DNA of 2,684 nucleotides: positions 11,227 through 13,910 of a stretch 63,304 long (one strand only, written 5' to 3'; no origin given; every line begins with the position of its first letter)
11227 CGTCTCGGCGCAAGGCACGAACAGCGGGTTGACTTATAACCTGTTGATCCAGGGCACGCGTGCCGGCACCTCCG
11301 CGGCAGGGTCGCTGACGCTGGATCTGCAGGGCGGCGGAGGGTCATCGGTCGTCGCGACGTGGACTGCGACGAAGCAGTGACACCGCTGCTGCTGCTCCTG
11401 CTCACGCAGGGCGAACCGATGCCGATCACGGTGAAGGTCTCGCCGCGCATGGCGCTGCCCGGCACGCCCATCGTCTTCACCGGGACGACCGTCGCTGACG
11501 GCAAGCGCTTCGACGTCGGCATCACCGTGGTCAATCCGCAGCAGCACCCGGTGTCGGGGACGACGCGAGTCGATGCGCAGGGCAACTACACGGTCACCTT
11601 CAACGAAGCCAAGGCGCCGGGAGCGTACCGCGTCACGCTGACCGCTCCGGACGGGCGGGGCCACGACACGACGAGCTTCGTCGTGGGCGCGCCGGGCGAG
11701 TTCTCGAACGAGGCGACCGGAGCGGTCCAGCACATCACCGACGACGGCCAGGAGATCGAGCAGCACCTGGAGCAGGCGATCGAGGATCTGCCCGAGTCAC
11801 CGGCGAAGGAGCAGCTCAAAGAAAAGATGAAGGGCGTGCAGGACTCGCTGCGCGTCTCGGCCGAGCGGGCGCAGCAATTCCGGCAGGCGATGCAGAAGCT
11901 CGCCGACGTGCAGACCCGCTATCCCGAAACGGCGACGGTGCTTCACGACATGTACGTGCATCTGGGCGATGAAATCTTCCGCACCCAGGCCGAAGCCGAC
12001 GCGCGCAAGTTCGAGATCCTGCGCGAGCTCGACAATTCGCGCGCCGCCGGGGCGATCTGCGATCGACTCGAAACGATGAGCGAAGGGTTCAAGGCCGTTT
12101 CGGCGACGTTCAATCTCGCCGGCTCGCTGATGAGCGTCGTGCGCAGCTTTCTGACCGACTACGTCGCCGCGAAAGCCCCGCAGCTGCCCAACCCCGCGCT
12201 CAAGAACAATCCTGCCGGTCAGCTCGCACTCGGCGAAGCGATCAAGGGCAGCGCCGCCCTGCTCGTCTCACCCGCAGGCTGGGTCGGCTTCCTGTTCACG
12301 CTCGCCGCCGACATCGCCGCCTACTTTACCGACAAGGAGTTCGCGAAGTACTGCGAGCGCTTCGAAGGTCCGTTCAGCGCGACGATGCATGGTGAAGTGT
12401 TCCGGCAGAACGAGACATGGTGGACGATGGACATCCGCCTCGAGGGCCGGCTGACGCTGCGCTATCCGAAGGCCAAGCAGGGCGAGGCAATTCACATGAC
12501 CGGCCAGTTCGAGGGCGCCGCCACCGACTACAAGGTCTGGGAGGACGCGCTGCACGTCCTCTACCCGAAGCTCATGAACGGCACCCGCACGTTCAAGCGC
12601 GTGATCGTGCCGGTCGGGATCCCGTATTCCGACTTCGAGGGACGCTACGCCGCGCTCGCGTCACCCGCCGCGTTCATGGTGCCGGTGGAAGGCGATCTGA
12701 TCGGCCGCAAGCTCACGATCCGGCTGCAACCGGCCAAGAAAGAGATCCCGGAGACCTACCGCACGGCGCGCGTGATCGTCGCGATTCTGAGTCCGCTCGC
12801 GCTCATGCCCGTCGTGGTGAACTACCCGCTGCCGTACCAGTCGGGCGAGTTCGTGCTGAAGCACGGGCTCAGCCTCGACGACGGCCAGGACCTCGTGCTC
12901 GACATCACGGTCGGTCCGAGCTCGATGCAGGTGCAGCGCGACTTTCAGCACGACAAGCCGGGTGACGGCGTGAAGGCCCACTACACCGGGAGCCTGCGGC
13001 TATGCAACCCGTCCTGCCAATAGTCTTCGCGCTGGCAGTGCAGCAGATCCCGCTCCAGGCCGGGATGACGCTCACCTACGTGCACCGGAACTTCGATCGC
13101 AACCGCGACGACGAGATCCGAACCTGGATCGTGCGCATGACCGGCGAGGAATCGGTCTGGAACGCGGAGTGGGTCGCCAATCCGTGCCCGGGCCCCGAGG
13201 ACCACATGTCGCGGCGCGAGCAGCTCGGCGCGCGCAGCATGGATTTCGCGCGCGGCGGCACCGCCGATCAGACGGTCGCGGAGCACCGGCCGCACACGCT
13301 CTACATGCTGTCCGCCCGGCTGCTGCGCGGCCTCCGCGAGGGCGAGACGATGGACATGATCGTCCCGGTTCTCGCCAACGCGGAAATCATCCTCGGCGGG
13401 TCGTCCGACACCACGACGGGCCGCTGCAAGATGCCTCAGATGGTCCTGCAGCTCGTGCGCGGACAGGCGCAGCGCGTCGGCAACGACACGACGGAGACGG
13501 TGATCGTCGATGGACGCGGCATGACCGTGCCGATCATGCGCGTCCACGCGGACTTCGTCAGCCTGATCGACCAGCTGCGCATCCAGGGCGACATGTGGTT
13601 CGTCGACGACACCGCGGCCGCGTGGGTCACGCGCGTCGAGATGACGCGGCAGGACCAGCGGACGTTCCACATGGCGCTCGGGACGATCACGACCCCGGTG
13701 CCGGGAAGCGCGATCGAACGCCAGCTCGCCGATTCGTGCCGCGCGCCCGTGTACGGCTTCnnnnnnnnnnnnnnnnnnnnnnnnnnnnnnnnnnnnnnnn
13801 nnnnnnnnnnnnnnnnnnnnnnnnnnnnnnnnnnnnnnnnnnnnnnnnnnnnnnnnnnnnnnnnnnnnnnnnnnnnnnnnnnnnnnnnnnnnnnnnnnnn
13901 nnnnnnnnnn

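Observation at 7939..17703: BTAD/TPR membrane regulator divergent from a six-gene, translationally coupled envelope operon of almost entirely uncharacterised proteins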

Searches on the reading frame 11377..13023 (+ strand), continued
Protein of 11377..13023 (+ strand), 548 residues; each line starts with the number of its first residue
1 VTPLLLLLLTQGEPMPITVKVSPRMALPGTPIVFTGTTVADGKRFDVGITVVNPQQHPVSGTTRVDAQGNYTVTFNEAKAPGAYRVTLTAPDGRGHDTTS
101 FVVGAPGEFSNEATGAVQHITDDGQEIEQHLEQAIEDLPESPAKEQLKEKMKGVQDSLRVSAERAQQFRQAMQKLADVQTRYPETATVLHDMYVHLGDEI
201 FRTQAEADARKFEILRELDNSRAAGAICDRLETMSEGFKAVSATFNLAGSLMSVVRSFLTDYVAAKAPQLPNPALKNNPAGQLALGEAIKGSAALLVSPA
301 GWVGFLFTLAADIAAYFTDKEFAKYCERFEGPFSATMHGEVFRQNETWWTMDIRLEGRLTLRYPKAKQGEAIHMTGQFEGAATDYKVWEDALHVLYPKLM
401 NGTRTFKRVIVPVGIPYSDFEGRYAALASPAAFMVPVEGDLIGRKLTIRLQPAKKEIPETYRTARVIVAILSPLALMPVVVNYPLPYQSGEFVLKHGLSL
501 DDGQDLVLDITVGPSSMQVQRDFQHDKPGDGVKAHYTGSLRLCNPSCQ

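Call 29: fold_search(model_id=the predicted structure, library=pdb)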
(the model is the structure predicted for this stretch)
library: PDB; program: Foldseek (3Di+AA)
matches with E <= 10: 1307; with E <= 0.001: 0
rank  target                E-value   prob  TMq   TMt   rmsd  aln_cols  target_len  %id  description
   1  4gzu_A                5.2e-03  0.28  0.13  0.15  21.4       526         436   10  Crystal structure of the DH-PH-PH domain of FARP2 (released 2013-03-13)
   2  4dcb_A                5.8e-03  0.82  0.12  0.20  18.9       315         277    7  Y. pestis Plasminogen Activator Pla in Complex with Human Plasminogen Activation Loop Peptide ALP11 (released 2012-06-06)
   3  6i7s_G                8.9e-03  0.08  0.09  0.07  31.4       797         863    8  Microsomal triglyceride transfer protein (released 2019-08-21)
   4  5e2j_A                1.2e-02  1.00  0.14  0.15   4.4       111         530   17  Crystal structure of single mutant thermostable endoglucanase (D468A) from Alicyclobacillus acidocaldarius (released 2016-02-03)
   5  9lue_A                1.4e-02  1.00  0.13  0.48   6.5       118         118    8  Cryo-EM structure of the Nipah G head domain in complex with three Fabs (released 2025-11-26)
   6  7xw0_B                1.5e-02  0.47  0.12  0.21  18.7       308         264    6  Crystal structure of pOmpT (released 2023-05-31)
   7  6xw5_C                1.7e-02  1.00  0.13  0.51   5.5       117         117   10  Crystal structure of murine norovirus P domain in complex with Nanobody NB-5820 (released 2020-04-22)
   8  8f8v_A                1.7e-02  1.00  0.13  0.47   5.8       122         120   10  Crystal structure of Nb.X0 (released 2023-03-29)
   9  8oo1_B                1.9e-02  1.00  0.13  0.47   6.4       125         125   11  Wide inward-open liganded UraA in complex with a conformation-selective synthetic nanobody (released 2024-04-10)
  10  7tvb                  1.9e-02  0.16  0.10  0.10  24.4       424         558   10  Stat5A Core in Complex with AK305 (released 2023-02-15)
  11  4b7l_B                2.1e-02  1.00  0.13  0.21   4.3        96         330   17  Crystal Structure of Human Filamin B Actin Binding Domain with 1st Filamin Repeat (released 2012-10-10)
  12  5j7k_A                2.2e-02  1.00  0.12  0.61   3.9        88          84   15  Loop grafting onto a highly stable FN3 scaffold (released 2016-08-17)
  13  2x4m_C                2.2e-02  0.51  0.11  0.18  19.1       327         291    7  Yersinia Pestis Plasminogen Activator Pla (released 2010-07-28)
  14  9fed                  2.3e-02  0.94  0.13  0.35  26.1       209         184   14  Single-chain chimeric protein mimicking the interaction between HR1 and HR2 in HIV gp41 (released 2025-05-28)
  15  5vtl                  2.3e-02  0.47  0.10  0.22  28.3       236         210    9  Structure of metacyclic invariant surface protein , Tb427.07.360, from Trypanosoma brucei. (released 2018-08-08)
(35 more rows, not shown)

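Call 41: search_protein_representatives(alignment_id=A1)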
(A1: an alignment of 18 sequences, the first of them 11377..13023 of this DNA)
Query: 18 sequences, 568 profile positions. Proteins with E-value up to 0.001 (for the whole library): 1112; up to 1e-10: 496; up to 1e-30: 287. The best 150 are listed.
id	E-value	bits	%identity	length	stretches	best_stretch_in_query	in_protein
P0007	6.4e-257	870.0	-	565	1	9-568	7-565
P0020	1.2e-213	727.2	-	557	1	13-567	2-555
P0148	1.2e-170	585.1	-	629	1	11-567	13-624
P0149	3.2e-157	540.9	-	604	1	7-567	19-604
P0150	6.5e-153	526.6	-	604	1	19-567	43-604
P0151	1.1e-152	525.9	-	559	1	11-567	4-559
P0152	1.9e-152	525.1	-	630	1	10-568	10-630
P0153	2.8e-146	504.7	-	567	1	11-567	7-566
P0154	1.9e-143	495.3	-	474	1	149-568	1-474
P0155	3.0e-140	484.8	-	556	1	8-567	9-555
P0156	9.8e-136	469.9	-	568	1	16-567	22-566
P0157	3.2e-135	468.2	-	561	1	10-567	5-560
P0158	1.3e-134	466.2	-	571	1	10-567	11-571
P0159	1.3e-133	462.9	-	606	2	318-567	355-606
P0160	5.0e-131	454.4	-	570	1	9-567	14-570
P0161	1.2e-128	446.5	-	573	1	22-567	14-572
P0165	2.6e-124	432.2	-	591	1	9-567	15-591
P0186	2.5e-109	382.7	-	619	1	39-567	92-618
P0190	2.1e-108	379.7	-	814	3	46-567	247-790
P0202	8.6e-101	354.5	-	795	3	27-567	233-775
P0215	6.2e-94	331.9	-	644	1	25-567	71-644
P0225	1.1e-90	321.2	-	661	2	75-567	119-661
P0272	9.9e-75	268.5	-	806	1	33-565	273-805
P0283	4.3e-70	253.2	-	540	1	13-567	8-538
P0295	3.5e-66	240.3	-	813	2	207-567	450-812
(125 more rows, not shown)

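Call 42: search_protein_families(library=pfam, proteins=[P0148, P0152, P0190, P0202, P0272, P0295, P0225, P0186, P0215, P0283], max_evalue=0.01)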
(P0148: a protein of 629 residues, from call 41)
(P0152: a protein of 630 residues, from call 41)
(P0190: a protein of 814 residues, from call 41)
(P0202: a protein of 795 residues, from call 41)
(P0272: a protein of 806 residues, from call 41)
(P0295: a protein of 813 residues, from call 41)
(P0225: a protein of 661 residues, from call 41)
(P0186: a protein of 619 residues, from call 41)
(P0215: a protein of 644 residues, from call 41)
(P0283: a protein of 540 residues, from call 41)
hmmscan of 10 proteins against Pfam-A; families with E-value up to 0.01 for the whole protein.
P0148 (629 aa): 2 families
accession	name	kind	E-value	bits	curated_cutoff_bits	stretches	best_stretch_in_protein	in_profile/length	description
PF18058.6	SbsC_C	-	0.0025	18.6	27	0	132-179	13-59/131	SbsC C-terminal domain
PF20651.3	EXOC6_Sec15_N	-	0.006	17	27.2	1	173-265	10-96/170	Exocyst complex component EXOC6/Sec15, N-terminal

P0152 (630 aa): 0 families

P0190 (814 aa): 2 families
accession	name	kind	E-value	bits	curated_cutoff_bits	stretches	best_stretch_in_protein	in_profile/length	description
PF00630.25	Filamin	-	1.6e-06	29.3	26.9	1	50-104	27-79/93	Filamin/ABP280 repeat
PF13620.12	CarboxypepD_reg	-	7.5e-05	23.4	32.3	0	181-231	28-75/82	Carboxypeptidase regulatory-like domain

P0202 (795 aa): 3 families
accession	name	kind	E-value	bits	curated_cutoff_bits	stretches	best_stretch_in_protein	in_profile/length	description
PF01835.25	MG2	-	4.3e-05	24.2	32.8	0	267-333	33-96/96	MG2 domain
PF17936.7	Big_6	-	7.8e-05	23.3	27.6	0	164-233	15-81/83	Bacterial Ig domain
PF13944.12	Calycin_like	-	0.0074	17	30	0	87-197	25-123/124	Calycin-like beta-barrel domain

P0272 (806 aa): 2 families
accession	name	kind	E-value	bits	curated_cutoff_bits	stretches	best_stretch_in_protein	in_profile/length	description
PF13620.12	CarboxypepD_reg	-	0.00017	22.3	32.3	1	290-362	1-70/82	Carboxypeptidase regulatory-like domain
PF09134.16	Invasin_D3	-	0.0031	18.4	33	0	280-358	11-92/98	Invasin, domain 3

P0295 (813 aa): 0 families

P0225 (661 aa): 0 families

P0186 (619 aa): 2 families
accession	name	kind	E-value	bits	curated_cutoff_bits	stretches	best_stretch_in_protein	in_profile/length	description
PF17936.7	Big_6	-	0.0012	19.5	27.6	1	120-175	26-80/83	Bacterial Ig domain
PF19077.6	Big_13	-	0.0022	18.9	27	1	116-170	38-92/102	Bacterial Ig-like domain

P0215 (644 aa): 1 family
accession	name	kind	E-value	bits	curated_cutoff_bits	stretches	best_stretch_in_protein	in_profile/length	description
PF00630.25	Filamin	-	0.0066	17.7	26.9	0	109-150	42-81/93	Filamin/ABP280 repeat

P0283 (540 aa): 0 families

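Call 43: find_encoding_contigs(protein=P0148, flank=10000, max_places=2)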
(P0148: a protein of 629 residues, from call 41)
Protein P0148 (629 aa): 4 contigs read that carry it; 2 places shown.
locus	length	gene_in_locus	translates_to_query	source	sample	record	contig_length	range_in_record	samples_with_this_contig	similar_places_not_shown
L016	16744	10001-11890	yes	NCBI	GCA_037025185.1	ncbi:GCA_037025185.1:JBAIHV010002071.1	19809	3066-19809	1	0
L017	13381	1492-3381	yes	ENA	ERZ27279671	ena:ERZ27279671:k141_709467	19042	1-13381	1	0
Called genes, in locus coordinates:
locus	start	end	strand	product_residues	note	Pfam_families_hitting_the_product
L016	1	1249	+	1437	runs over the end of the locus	?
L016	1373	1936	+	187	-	PF07638:Sigma70_ECF, PF08281:Sigma70_r4_2, PF04545:Sigma70_r4 (weak)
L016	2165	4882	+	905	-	-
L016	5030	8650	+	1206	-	-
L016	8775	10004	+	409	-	-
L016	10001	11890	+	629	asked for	-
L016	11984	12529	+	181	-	PF07617:DUF1579 (faint)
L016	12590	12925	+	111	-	-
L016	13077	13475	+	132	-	-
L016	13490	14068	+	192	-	-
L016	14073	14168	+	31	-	-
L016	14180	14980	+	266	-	-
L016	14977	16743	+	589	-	?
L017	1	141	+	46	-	?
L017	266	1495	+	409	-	-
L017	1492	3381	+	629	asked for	-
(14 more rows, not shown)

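Call 98: list_cluster_members(proteins=[P0020, P0023, P0011, P0148, P0151, P0153, P0155, P0161, P0190, P0165])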
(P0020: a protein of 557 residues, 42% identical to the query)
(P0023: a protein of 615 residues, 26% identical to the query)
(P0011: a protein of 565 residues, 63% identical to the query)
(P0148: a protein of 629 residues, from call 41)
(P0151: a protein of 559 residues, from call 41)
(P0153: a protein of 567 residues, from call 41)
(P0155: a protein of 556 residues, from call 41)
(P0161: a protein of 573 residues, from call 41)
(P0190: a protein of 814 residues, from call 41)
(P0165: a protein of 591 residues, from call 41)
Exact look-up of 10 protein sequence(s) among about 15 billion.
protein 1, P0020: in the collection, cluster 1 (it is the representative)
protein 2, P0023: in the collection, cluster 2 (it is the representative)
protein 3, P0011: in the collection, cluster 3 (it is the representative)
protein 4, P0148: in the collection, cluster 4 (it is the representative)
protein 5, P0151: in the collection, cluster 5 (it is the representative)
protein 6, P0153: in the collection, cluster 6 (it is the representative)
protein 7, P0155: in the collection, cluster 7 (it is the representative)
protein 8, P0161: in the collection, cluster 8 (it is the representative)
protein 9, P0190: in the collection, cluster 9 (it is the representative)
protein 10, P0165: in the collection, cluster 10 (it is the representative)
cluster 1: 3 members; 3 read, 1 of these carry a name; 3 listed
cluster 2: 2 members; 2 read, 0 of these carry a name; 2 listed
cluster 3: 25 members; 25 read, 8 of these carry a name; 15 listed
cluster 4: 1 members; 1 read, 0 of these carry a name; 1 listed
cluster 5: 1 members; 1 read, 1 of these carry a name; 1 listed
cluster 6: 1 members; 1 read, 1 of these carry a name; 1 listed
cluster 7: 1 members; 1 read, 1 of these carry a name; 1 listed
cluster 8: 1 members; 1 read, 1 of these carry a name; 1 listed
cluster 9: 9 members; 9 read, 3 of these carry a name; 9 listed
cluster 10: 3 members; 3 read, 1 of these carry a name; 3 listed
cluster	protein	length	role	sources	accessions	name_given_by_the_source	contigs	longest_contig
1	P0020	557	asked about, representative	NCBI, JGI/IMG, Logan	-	hypothetical protein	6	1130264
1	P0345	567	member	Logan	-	-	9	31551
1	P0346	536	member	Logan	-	-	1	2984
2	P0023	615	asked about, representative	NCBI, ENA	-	-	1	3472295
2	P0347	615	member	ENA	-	-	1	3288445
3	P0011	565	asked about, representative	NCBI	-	-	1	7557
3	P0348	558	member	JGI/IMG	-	hypothetical protein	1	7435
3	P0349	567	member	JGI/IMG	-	hypothetical protein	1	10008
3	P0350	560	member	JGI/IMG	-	hypothetical protein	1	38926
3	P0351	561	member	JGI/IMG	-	hypothetical protein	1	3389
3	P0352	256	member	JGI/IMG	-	hypothetical protein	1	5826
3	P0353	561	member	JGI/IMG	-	hypothetical protein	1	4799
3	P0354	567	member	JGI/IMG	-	hypothetical protein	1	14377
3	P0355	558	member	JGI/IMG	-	hypothetical protein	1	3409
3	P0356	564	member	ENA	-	-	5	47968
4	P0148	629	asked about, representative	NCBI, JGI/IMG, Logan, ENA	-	-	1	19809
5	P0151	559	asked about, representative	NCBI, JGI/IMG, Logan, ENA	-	hypothetical protein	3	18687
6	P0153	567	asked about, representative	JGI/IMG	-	hypothetical protein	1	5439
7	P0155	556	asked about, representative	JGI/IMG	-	hypothetical protein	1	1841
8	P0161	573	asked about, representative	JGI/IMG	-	hypothetical protein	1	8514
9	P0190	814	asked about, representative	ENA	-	-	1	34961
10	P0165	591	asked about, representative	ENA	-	-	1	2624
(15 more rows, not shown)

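Call 103: fold_search(model_id=the predicted structure, library=viral)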
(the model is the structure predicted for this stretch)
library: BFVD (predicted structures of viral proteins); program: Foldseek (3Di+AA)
matches with E <= 10: 905; with E <= 0.001: 4
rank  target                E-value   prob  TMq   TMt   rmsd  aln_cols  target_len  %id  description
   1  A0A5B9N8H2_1          1.8e-05  0.97  0.13  0.07  46.2       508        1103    9  (no name in the UniProt tables at hand)
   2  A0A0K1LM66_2          8.5e-05  0.69  0.11  0.09  48.4       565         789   12  Tail fiber protein [Caulobacter phage Seuss]
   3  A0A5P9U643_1          9.4e-05  0.60  0.11  0.07  32.2       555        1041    9  (no name in the UniProt tables at hand)
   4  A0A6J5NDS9            6.7e-04  1.00  0.14  0.18   3.9        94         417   26  Big-1 domain-containing protein (Fragment) [uncultured Caudovirales phage]
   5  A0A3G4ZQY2            1.3e-03  0.35  0.11  0.11  23.4       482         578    7  SPX domain-containing protein [Terrestrivirus sp.]
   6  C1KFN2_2              1.3e-03  0.35  0.12  0.07  55.5       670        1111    8  Putative tail fibre protein [Lactobacillus phage Lb338-1]
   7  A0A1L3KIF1            1.3e-03  0.13  0.07  0.09  29.9       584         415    8  Maturation [Beihai levi-like virus 26]
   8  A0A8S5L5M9            1.5e-03  0.14  0.07  0.08  34.3       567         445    9  Maturation protein [ssRNA phage SRR7976325_16]
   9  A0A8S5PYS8            2.0e-03  0.57  0.10  0.06  52.5       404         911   13  Tail fiber protein [Podoviridae sp. ctIlO27]
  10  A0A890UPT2            2.3e-03  0.41  0.14  0.13  27.9       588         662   10  Minor tail protein [Gordonia phage RoyalG]
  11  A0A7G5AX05            3.3e-03  0.63  0.12  0.11  18.7       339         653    9  MC006L [Molluscum contagiosum virus subtype 1]
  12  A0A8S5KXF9            3.3e-03  0.14  0.09  0.10  31.4       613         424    8  Maturation protein [ssRNA phage AIN003]
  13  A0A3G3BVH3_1          3.8e-03  0.18  0.08  0.04  42.0       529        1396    8  Tail tape measure protein [Bacillus phage vB_BcoS-136]
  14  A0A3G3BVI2            4.0e-03  1.00  0.15  0.50   5.4       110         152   10  Uncharacterized protein [Bacillus phage vB_BcoS-136]
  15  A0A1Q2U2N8            4.2e-03  0.47  0.14  0.06  42.6       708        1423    7  Putative hemagglutinin/hemolysin-related protein [Vibrio phage pTD1]
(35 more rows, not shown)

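Call 106: search_protein_families(library=pfam, proteins=[L008:1-2421:+], max_evalue=0.001)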
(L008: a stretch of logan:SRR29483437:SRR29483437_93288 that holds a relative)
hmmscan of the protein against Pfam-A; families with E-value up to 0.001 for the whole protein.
L008:1-2421:+ (806 aa): 9 families
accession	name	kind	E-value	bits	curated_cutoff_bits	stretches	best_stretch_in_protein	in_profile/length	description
PF00069.31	Pkinase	-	4e-09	36.7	31.7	1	1-87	159-252/263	Protein kinase domain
PF13432.12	TPR_16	-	1.7e-08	35.2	32.7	1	371-415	1-45/65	Tetratricopeptide repeat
PF13431.12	TPR_17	-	7.7e-07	29.4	24.4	0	319-348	1-25/34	Tetratricopeptide repeat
PF14559.12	TPR_19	-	6.5e-06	26.8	25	0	380-414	4-38/68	Tetratricopeptide repeat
PF00515.34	TPR_1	-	1e-05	25.6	27.8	0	304-329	8-33/34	Tetratricopeptide repeat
PF07719.23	TPR_2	-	5.7e-05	23.4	27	0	301-328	5-32/34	Tetratricopeptide repeat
PF07714.23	PK_Tyr_Ser-Thr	-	7.2e-05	22.7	23.1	1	5-88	170-250/258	Protein tyrosine and serine/threonine kinase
PF24575.1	TPR_Slam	-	7.3e-05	23.6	35.2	0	373-412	53-92/104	Surface lipoprotein assembly modifier, N-terminal TPR repeats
PF13428.12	TPR_14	-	0.00042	21.2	23.5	0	374-409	8-43/44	Tetratricopeptide repeat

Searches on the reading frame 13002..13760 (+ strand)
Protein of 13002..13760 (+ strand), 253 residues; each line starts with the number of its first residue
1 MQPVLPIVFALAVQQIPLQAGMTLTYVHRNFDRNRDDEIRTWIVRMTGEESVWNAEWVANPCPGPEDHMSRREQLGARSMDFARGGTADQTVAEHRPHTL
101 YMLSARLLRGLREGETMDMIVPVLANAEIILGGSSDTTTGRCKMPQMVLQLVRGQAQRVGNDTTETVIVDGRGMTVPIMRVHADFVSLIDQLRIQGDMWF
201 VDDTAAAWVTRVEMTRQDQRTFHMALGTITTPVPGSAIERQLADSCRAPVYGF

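Call 36: search_solved_structures(query=window:13002-13760:+, max_evalue=10)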
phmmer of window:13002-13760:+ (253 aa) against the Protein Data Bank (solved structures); distinct sequences matched with E-value up to 10: 0.

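Call 96: search_solved_structures(query=A7, max_evalue=10)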
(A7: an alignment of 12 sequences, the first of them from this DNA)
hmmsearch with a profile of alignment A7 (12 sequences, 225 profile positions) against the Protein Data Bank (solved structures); distinct sequences matched with E-value up to 10: 1.
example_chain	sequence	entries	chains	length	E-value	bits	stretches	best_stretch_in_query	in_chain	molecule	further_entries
8cjz_B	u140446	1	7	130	0.18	14.6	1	68-120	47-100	Capsid Decoration Protein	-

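Call 97: search_protein_families(library=pfam, alignment_id=A7, max_evalue=0.1)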
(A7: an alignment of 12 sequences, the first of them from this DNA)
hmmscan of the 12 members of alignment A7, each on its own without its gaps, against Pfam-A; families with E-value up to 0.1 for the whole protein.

A. member 1, seq(232 aa): 0 families

B. families by the number of members that match (of 12 scanned): 0 families
